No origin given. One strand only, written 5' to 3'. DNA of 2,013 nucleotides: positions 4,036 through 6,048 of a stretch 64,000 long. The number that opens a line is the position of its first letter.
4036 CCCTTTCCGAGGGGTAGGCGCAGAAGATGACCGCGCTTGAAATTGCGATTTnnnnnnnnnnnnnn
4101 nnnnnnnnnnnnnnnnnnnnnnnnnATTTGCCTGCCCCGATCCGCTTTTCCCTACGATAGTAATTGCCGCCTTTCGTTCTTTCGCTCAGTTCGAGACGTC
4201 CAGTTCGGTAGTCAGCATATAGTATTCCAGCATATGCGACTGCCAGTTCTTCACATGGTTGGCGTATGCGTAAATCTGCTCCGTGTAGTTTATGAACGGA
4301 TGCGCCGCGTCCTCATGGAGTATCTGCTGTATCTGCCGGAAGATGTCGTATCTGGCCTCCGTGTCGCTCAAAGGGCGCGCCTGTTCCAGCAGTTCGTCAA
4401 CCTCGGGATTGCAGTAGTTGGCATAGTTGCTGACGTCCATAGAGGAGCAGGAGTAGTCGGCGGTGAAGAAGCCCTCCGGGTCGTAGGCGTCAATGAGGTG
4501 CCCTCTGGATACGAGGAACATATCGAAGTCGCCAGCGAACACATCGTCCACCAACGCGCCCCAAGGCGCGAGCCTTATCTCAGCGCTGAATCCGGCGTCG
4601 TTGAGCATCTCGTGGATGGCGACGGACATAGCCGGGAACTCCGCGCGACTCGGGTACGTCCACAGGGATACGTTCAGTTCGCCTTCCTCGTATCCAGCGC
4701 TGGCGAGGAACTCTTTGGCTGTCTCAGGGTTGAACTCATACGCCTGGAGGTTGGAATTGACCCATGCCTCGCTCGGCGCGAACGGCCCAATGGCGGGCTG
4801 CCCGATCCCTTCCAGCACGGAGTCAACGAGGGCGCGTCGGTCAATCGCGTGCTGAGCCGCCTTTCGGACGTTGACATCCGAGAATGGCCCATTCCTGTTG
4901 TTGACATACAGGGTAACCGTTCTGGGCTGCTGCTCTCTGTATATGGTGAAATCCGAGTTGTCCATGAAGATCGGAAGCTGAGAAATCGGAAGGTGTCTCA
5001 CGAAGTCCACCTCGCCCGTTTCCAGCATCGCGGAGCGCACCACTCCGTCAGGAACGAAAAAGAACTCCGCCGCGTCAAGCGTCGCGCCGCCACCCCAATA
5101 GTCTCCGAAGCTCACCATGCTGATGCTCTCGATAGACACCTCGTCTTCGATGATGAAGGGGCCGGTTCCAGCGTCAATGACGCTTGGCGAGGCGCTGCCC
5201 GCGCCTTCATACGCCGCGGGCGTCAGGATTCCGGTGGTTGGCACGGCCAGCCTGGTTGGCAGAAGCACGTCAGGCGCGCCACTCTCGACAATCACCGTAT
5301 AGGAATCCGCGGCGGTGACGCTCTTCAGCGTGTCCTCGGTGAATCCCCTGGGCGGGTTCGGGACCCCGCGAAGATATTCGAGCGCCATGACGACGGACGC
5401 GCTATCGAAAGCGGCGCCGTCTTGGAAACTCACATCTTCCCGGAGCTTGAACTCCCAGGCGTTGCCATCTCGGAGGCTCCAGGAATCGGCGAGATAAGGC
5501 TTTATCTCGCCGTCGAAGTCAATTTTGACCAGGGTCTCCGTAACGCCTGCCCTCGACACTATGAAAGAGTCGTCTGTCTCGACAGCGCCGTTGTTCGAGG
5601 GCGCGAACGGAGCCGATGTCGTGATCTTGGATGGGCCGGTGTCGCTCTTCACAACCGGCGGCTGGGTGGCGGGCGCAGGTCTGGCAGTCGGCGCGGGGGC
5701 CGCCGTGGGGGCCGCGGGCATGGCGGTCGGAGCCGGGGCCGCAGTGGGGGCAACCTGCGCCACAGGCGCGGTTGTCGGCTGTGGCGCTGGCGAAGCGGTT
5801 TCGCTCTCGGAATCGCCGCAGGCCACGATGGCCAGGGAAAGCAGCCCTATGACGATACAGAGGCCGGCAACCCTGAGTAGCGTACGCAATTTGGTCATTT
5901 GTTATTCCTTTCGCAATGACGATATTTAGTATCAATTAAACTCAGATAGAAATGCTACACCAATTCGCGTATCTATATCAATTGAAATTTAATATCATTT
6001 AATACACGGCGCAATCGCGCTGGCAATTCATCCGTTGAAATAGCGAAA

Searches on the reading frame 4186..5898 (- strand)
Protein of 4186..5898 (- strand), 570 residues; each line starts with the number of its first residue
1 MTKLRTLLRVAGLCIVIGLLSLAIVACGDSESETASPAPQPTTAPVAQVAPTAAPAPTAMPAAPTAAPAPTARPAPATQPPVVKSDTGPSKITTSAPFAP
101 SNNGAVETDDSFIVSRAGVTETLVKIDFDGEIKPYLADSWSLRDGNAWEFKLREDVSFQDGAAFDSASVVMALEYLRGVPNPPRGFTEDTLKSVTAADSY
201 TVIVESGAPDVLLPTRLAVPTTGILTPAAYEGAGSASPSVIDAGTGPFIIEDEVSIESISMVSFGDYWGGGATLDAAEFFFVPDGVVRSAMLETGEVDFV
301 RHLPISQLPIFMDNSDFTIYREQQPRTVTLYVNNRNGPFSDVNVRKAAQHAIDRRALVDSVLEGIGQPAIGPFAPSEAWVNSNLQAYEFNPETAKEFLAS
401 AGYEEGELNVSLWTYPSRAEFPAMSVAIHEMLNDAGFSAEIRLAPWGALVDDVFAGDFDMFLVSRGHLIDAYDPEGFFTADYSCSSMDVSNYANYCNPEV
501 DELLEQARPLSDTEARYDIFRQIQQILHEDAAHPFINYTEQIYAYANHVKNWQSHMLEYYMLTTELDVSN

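Call 72: search_protein_families(library=pfam, proteins=[window:4186-5898:-], max_evalue=0.01)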
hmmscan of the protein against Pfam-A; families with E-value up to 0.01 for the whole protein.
window:4186-5898:- (570 aa): 1 family
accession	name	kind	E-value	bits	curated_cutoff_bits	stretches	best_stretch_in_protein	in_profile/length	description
PF00496.27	SBP_bac_5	-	7.8e-71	239.5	32.4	1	131-486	1-365/368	Bacterial extracellular solute-binding proteins, family 5 Middle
